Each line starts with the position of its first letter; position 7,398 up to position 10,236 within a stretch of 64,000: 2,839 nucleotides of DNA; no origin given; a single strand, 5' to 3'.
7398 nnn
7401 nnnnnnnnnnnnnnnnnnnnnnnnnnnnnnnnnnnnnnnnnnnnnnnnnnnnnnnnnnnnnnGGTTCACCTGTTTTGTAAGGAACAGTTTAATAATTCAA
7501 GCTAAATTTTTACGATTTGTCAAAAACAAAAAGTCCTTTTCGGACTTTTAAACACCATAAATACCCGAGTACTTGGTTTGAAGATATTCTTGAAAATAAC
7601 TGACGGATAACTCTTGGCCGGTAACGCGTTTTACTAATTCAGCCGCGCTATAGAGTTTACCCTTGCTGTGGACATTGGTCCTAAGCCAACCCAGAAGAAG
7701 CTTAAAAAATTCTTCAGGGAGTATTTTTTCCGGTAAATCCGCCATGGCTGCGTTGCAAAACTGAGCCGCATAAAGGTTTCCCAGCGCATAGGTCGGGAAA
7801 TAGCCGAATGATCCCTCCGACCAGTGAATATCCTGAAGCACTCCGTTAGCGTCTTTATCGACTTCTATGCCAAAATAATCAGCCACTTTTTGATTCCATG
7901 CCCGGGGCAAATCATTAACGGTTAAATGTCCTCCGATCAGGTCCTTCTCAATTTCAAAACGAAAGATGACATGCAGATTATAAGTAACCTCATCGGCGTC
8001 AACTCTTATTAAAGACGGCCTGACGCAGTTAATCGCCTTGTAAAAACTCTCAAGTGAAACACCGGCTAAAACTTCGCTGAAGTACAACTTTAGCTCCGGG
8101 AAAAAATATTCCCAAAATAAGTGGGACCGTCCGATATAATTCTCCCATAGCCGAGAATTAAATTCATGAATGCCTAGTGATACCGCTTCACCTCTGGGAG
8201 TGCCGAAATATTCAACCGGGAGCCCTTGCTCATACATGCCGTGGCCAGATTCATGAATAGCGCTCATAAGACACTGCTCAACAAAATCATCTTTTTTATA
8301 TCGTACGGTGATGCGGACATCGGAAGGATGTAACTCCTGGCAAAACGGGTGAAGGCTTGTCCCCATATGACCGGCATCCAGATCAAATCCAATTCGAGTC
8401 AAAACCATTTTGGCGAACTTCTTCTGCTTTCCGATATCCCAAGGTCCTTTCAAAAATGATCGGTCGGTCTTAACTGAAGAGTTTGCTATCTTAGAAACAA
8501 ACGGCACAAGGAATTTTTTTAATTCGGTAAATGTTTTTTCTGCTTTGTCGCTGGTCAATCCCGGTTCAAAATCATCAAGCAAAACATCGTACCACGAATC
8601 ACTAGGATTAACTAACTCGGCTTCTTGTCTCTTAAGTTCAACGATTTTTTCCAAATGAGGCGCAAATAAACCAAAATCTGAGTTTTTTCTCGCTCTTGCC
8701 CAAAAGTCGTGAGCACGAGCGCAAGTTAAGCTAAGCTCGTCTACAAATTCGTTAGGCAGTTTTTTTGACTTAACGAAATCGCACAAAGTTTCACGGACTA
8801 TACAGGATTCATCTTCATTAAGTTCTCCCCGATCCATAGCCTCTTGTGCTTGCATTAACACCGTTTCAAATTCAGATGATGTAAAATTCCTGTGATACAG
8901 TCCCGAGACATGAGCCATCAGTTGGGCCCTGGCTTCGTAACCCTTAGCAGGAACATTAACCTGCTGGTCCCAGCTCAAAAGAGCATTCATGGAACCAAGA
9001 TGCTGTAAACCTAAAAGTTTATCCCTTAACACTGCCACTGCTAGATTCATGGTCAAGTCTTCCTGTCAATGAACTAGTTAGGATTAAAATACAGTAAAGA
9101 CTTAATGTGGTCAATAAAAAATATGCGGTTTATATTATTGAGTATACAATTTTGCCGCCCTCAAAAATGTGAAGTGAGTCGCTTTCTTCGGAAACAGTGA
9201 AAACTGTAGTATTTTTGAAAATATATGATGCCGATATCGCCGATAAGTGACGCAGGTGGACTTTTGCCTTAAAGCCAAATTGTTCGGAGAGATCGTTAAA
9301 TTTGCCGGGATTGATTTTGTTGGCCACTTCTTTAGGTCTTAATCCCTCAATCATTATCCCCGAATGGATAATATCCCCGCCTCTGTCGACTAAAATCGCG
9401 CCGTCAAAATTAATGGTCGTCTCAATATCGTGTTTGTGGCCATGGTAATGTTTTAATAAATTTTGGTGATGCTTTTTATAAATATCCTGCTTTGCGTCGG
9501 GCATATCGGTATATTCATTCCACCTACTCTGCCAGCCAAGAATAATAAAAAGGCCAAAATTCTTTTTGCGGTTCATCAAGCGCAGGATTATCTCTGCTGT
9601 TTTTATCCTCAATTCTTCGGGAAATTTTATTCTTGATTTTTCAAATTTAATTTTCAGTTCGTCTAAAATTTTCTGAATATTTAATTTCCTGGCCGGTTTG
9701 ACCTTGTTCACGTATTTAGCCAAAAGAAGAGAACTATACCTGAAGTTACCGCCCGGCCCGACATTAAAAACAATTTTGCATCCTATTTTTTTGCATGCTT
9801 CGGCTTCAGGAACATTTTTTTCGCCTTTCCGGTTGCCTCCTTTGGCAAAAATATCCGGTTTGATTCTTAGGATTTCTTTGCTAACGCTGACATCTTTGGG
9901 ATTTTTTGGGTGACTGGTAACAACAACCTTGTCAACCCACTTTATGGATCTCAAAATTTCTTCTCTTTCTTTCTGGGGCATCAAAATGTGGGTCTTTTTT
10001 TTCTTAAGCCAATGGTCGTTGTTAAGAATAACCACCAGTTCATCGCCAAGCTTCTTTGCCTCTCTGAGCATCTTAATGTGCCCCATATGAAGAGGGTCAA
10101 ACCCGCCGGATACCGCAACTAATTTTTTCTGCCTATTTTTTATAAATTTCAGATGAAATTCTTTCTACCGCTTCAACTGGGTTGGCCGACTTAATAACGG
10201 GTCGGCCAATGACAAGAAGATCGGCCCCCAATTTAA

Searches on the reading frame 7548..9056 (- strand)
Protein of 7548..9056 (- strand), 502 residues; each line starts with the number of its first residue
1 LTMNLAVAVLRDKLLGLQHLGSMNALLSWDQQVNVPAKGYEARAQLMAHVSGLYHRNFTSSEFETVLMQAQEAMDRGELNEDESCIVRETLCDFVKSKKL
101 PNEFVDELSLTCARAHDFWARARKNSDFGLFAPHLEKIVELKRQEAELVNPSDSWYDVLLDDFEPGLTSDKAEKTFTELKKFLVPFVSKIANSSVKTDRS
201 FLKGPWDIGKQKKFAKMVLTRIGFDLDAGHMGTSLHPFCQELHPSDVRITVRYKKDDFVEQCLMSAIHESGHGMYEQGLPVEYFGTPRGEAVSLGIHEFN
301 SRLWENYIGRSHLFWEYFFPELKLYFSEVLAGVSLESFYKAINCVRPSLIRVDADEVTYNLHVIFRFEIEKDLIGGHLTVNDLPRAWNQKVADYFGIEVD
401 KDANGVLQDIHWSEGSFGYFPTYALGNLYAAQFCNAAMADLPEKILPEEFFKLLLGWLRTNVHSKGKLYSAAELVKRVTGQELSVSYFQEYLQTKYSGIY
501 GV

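Call 3: search_protein_families(library=pfam, proteins=[window:7548-9056:-], max_evalue=0.01)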
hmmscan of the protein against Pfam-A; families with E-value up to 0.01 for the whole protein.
window:7548-9056:- (502 aa): 1 family
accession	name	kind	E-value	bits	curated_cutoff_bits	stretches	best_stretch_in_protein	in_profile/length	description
PF02074.21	Peptidase_M32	-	3.1e-169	564.1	25.1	1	12-496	4-489/489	Carboxypeptidase Taq (M32) metallopeptidase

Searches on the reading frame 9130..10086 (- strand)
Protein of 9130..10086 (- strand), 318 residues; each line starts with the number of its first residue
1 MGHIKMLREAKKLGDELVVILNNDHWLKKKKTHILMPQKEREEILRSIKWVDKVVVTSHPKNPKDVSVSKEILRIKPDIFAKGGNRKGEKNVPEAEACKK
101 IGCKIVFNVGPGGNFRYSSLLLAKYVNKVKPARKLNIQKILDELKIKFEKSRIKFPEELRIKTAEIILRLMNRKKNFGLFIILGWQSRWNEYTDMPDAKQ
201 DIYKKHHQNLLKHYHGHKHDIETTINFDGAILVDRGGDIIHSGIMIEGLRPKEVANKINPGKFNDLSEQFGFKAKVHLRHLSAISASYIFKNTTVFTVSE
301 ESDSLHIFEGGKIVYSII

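Call 3: search_protein_families(library=pfam, proteins=[window:9130-10086:-], max_evalue=0.01)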
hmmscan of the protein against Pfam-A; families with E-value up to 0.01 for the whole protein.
window:9130-10086:- (318 aa): 2 families
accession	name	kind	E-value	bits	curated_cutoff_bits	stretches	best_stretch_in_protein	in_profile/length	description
PF01467.32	CTP_transf_like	-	2.4e-10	41.2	21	1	2-84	12-88/133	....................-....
PF02457.21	DAC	-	4.1e-05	23.6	27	1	174-312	9-118/119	DisA bacterial checkpoint controller nucleotide-binding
